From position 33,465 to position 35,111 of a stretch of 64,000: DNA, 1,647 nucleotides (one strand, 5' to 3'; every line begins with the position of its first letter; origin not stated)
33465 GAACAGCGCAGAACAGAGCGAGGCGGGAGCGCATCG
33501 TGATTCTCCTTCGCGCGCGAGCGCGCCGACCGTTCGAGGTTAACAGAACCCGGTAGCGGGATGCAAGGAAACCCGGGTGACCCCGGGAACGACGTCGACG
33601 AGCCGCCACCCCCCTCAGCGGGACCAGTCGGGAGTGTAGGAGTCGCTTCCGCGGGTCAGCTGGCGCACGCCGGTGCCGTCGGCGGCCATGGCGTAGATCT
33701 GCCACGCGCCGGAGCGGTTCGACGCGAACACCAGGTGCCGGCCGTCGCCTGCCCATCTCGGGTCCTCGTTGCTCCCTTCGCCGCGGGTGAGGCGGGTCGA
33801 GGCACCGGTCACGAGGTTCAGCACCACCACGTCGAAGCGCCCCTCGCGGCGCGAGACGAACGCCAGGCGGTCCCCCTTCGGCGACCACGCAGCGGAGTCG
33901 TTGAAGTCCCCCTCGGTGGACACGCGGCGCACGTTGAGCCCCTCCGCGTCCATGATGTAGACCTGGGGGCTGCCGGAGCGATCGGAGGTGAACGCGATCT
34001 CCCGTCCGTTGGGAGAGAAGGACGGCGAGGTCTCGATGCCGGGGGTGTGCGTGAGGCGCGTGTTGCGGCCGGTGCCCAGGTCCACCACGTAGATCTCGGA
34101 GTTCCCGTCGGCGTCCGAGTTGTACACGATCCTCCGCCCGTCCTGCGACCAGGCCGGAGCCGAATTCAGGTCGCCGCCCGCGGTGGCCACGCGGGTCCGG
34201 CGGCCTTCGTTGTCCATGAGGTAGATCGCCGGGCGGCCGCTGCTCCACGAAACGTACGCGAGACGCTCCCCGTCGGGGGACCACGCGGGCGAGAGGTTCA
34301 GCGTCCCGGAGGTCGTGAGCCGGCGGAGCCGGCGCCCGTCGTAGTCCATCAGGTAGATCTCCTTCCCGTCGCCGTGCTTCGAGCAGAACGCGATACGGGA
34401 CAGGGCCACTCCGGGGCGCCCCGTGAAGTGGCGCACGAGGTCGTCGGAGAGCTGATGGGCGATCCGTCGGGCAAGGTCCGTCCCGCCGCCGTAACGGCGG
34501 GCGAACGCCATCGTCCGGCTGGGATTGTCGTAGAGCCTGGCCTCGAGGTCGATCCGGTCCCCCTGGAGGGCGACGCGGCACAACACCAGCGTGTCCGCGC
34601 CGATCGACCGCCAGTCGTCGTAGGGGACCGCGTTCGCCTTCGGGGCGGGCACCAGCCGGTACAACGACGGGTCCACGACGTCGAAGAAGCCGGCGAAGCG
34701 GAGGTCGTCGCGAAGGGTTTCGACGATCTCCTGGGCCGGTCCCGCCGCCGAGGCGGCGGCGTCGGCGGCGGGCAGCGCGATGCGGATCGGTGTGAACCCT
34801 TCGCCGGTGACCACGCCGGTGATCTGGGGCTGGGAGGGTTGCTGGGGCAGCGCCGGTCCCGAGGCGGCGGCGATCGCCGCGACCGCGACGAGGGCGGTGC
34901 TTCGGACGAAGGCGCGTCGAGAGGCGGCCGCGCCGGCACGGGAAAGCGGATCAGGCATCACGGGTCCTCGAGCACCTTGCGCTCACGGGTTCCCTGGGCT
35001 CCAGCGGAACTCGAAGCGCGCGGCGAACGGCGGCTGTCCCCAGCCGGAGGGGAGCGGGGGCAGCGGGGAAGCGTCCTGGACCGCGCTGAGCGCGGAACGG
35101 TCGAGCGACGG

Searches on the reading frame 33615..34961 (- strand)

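Call 16: search_protein_families(library=pfam, proteins=[window:33615-34961:-], max_evalue=0.001)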
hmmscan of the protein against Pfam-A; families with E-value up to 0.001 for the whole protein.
window:33615-34961:- (448 aa): 7 families
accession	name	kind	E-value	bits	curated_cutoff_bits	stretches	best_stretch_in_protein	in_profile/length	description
PF07676.18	PD40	-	6.3e-51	169.8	20.9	5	301-336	2-38/38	WD40-like Beta Propeller Repeat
PF04052.18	TolB_N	-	7.8e-15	55.3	22.4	1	51-145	5-99/106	TolB amino-terminal domain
PF00930.27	DPPIV_N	-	2.1e-12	46.9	22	1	228-331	244-352/354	Dipeptidyl peptidase IV (DPP IV) N-terminal region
PF14583.12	Pectate_lyase22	-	1.7e-09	37.3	30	0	312-337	355-380/386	Oligogalacturonate lyase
PF25174.1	Beta-prop_THOC3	-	8.8e-09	35.2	305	1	201-326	70-190/272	THOC3 beta-propeller domain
PF10647.15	Gmad1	-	0.00017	22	20.5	0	224-275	27-76/251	Lipoprotein LpqB beta-propeller domain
PF25460.1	Beta-prop_Aladin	-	0.00017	21.3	171.1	0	226-338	117-223/340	Aladin seven-bladed propeller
